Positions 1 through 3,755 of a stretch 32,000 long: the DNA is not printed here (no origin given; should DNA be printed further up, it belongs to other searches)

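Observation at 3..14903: Three-gene cell-envelope island: giant anchored glycoprotein + sedolisin + anchored propeller/repeat protein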

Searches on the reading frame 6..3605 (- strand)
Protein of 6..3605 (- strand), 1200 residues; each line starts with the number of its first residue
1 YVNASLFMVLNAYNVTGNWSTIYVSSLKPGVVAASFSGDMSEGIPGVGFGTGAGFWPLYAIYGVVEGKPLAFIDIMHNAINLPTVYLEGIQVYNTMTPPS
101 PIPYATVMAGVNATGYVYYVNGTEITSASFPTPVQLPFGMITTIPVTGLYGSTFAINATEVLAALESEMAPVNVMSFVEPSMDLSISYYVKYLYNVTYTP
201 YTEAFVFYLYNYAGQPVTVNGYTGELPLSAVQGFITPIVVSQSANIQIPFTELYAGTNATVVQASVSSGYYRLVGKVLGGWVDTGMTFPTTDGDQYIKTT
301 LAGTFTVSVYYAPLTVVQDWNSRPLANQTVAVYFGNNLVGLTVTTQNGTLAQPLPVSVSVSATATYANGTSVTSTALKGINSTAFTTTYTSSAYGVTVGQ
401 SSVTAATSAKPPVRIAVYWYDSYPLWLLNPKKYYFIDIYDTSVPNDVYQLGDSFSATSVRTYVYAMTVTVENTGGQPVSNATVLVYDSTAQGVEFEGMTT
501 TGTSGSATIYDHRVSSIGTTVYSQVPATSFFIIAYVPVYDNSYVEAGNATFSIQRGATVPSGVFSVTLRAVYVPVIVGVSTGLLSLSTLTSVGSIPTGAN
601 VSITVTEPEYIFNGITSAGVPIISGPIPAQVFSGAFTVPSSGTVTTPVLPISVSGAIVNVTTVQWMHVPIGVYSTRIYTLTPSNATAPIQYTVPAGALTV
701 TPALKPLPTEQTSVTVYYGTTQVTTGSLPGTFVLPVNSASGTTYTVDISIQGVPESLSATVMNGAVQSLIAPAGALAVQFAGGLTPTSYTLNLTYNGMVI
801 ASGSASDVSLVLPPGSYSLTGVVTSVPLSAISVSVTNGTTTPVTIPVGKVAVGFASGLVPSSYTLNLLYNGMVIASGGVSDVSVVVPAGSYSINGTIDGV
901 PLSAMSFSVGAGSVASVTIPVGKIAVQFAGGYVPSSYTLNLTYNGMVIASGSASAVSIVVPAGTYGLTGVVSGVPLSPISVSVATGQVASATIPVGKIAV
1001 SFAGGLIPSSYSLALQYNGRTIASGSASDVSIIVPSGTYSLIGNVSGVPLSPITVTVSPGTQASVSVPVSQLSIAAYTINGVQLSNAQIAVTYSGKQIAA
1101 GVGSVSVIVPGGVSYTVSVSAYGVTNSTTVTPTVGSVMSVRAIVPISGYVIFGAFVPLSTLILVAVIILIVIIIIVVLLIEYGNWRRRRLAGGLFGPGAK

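Call 56: search_protein_representatives(alignment_id=A2)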
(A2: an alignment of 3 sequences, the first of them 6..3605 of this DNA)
Query: 3 sequences, 1200 profile positions. Proteins with E-value up to 0.001 (for the whole library): 59; up to 1e-10: 28; up to 1e-30: 13. The best 59 are listed.
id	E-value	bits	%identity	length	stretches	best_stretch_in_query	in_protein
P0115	0.0e+00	1458.9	-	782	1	418-1200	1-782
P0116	8.2e-195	666.2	-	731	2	998-1200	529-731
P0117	2.3e-66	240.8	-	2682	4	410-702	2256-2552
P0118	1.6e-57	211.5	-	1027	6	412-640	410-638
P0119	2.6e-55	204.1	-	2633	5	416-577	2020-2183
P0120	8.1e-52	192.6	-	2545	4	416-622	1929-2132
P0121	2.2e-50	187.8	-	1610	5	313-618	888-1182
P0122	3.3e-47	177.3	-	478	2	414-701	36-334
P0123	6.8e-42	159.7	-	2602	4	416-653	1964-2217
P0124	3.4e-40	154.1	-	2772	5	384-574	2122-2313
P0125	2.8e-39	151.0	-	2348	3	413-703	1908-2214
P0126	1.1e-33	132.6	-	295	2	1085-1197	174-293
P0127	3.6e-33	130.8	-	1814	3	415-718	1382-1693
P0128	2.5e-30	121.4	-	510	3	414-701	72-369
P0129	9.8e-30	119.4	-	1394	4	412-574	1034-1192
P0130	2.4e-29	118.2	-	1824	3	416-596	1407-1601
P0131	1.1e-28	116.0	-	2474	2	1052-1198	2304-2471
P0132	2.0e-27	111.8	-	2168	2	416-570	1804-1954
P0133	2.8e-20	88.1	-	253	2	1065-1197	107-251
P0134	4.1e-20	87.6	-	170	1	1047-1193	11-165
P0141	1.5e-14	69.2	-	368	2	472-652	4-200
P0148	1.0e-07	46.5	-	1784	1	951-1199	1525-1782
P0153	2.7e-06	41.8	-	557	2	1064-1178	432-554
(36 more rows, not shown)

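Call 57: list_cluster_members(proteins=[P0117, P0119, P0120, P0123, P0124, P0125, P0131, P0132, P0127, P0148])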
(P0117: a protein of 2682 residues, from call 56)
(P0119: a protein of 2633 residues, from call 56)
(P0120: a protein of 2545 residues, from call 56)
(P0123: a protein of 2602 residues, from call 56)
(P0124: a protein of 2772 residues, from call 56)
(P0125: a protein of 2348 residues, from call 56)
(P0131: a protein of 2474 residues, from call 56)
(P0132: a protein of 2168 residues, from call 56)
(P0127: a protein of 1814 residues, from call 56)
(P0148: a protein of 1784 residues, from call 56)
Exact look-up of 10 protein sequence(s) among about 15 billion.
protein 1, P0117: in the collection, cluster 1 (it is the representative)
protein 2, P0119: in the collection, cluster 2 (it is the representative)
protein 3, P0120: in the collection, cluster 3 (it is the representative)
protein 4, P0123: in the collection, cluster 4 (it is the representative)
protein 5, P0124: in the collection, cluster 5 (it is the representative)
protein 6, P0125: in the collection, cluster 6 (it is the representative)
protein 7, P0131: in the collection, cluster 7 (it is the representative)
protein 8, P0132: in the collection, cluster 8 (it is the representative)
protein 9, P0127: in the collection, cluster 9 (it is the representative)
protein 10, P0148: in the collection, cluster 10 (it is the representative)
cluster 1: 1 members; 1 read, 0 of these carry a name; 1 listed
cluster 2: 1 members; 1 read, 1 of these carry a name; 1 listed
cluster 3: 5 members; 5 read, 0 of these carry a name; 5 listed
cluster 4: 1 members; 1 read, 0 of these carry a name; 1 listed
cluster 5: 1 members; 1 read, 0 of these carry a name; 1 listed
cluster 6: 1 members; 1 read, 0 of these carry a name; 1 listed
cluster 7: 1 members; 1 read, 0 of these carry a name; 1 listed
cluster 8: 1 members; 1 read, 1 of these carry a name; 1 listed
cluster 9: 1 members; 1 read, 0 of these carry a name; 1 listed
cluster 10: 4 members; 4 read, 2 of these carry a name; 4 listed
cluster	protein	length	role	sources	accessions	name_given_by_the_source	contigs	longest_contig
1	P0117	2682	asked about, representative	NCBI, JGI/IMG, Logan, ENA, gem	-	-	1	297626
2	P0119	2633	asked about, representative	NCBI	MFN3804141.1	MAG: hypothetical protein ACK4SY_03700 [Pyrobaculum sp.]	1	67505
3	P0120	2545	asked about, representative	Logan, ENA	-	-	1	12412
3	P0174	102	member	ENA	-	-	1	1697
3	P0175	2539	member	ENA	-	-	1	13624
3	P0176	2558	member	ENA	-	-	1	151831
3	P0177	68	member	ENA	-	-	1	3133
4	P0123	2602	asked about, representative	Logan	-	-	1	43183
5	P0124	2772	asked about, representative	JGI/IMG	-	-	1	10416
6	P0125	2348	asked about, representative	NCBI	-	-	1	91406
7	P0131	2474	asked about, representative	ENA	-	-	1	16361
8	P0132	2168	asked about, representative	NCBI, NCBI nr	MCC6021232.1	MAG: hypothetical protein LM577_07705, partial [Thermoproteaceae archaeon] | hypothetical protein [Thermoproteaceae archaeon]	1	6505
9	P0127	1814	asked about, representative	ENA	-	-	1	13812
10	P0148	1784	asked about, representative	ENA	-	-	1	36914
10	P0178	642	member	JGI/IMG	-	hypothetical protein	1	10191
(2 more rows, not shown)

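Call 67: predict_structure(alignment_id=A2)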
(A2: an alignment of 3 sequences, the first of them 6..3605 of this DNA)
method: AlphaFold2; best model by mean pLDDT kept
length: 1200 residues; sequences in the alignment: 3
mean_pLDDT: 44.8   pTM: 0.33
mean pLDDT of the five models: 44.8, 44.0, 42.7, 40.4, 34.8
residues with pLDDT >= 90: 2; 70-90: 325; 50-70: 71; < 50: 802
segments of 3 or more residues with pLDDT < 50: 1-774, 805-809, 879-881, 1027-1029, 1186-1200
pLDDT, mean of each block of 10 residues (from residue 1): 22 23 23 23 23 22 24 23 24 25 24 27 33 29 28 22 25 23 25 28 34 33 39 28 24 21 21 20 22 20 22 21 27 28 31 27 28 25 27 29 25 26 24 24 23 21 35 34 35 27 30 24 32 35 36 34 35 26 26 33 33 30 34 36 26 21 22 20 24 22 25 41 41 38 36 29 24 56 76 67 53 70 80 68 79 77 83 68 76 84 84 83 84 82 81 70 87 85 84 86 79 84 63 85 85 87 86 79 75 86 84 87 80 81 67 58 74 75 50 37
secondary structure, 60 per line:
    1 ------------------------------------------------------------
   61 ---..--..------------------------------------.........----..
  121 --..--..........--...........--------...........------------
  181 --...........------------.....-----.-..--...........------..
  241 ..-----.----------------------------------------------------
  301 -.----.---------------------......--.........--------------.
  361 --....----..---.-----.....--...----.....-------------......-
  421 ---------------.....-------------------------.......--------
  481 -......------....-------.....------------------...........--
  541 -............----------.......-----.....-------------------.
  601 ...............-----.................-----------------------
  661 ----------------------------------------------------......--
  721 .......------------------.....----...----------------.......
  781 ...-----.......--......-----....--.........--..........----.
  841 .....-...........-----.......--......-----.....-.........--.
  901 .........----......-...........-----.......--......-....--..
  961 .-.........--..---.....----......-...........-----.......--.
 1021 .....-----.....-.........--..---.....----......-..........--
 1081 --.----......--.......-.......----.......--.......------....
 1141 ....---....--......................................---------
elements in order (helices of 4 or more, strands of 3 or more residues): E106-114 E127-136 E139-145 H146-149 H158-168 E183-193 E206-210 E222-227 H228-232 E239-242 E329-334 E337-345 E363-366 E382-386 E389-391 E396-400 E414-419 E436-440 E466-472 E482-487 E494-497 E505-509 E528-538 E542-553 E564-570 E576-580 E600-615 E621-637 E713-718 E721-727 E746-750 E774-780 E789-795 E798-803 E809-812 E815-823 E826-835 E840-845 E847-854 E863-869 E872-877 E883-887 E889-897 E900-909 E914-919 E921-928 E937-943 E946-951 H953-956 E959-961 E963-971 E979-983 E988-993 E995-1002 E1011-1017 E1020-1025 E1031-1035 E1037-1045 E1053-1057 E1062-1067 E1069-1078 E1088-1093 E1096-1102 E1104-1110 E1115-1121 E1124-1130 E1137-1144 E1148-1151 E1154-1157 H1158-1191

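Call 71: fold_search(model_id=the predicted structure, library=pdb)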
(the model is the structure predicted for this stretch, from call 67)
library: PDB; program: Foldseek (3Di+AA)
matches with E <= 10: 764; with E <= 0.001: 52
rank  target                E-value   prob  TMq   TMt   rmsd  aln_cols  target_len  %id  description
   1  9flp_A                4.2e-12  1.00  0.05  0.06  94.3       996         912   12  CryoEM structure of the neck (1403-2314) in the grappling hook protein A (GhpA) in the bacterium Aureispira sp. CCB-QB (released 2024-10-16)
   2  6fwv_A                2.9e-10  1.00  0.08  0.15  22.6       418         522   12  The Bacillus anthracis TIE protein (released 2018-08-08)
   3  6fwv_B                6.4e-10  1.00  0.09  0.17  23.5       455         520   13  The Bacillus anthracis TIE protein (released 2018-08-08)
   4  9flx_A                2.0e-07  1.00  0.05  0.14  24.8       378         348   16  CryoEM structure of the fragment-4 (4074-4421) in the grappling hook protein A (GhpA) in the bacterium Aureispira sp.  (released 2024-10-16)
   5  9flv_A                2.0e-07  0.99  0.05  0.11  27.5       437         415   14  CryoEM structure of the fragment-5 (2393-2807) in the grappling hook protein A (GhpA) in the bacterium Aureispira sp.  (released 2024-10-16)
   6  9flu_A                2.4e-07  1.00  0.05  0.13  24.7       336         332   15  CryoEM structure of the fragment-1 (3402-3733) in the grappling hook protein A (GhpA) in the bacterium Aureispira sp.  (released 2024-10-16)
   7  9fls_A                2.4e-07  1.00  0.05  0.13  24.8       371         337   15  CryoEM structure of the fragment-3 (2061-2397) in the grappling hook protein A (GhpA) in the bacterium Aureispira sp.  (released 2024-10-16)
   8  8k53_B                2.4e-07  0.97  0.06  0.08  31.9       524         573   11  Structure of the Dimeric Human CNTN2 Ig 1-6-FNIII 1-2 Domain in an Asymmetric State (released 2023-12-06)
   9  8f70                  4.3e-07  0.99  0.07  0.12  24.2       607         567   11  Identification of an Immunodominant region on a Group A Streptococcus T-antigen Reveals Temperature-Dependent Motion in  (released 2023-03-08)
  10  8k3j_A                9.6e-07  0.99  0.07  0.11  25.6       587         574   10  Structure of human CNTN2 immunoglobulin domains 1-6 homo-dimer (released 2024-07-17)
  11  9g8b_A                1.7e-06  0.98  0.05  0.12  24.1       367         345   14  CryoEM structure of the fragment-2 (2892-3236) in the grappling hook protein A (GhpA) in the bacterium Aureispira sp.  (released 2024-10-16)
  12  6m48_B                1.9e-06  1.00  0.09  0.12  18.4       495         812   10  Crystal structure of pilus adhesin, SpaC from Lactobacillus rhamnosus GG - P21212 form (released 2020-07-29)
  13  7ok5_B                2.1e-06  0.90  0.05  0.08  31.6       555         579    9  Crystal structure of mouse neurofascin 155 immunoglobulin domains (released 2022-12-14)
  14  3rkp_B                4.2e-06  1.00  0.09  0.21  17.4       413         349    9  Crystal structure of BcpA*(D312A), the major pilin subunit of Bacillus cereus (released 2012-05-30)
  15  8qox_B                6.4e-06  1.00  0.09  0.18  19.5       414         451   15  Two-component assembly of SlaA and SlaB S-layer proteins of Sulfolobus acidocaldarius (released 2024-02-21)
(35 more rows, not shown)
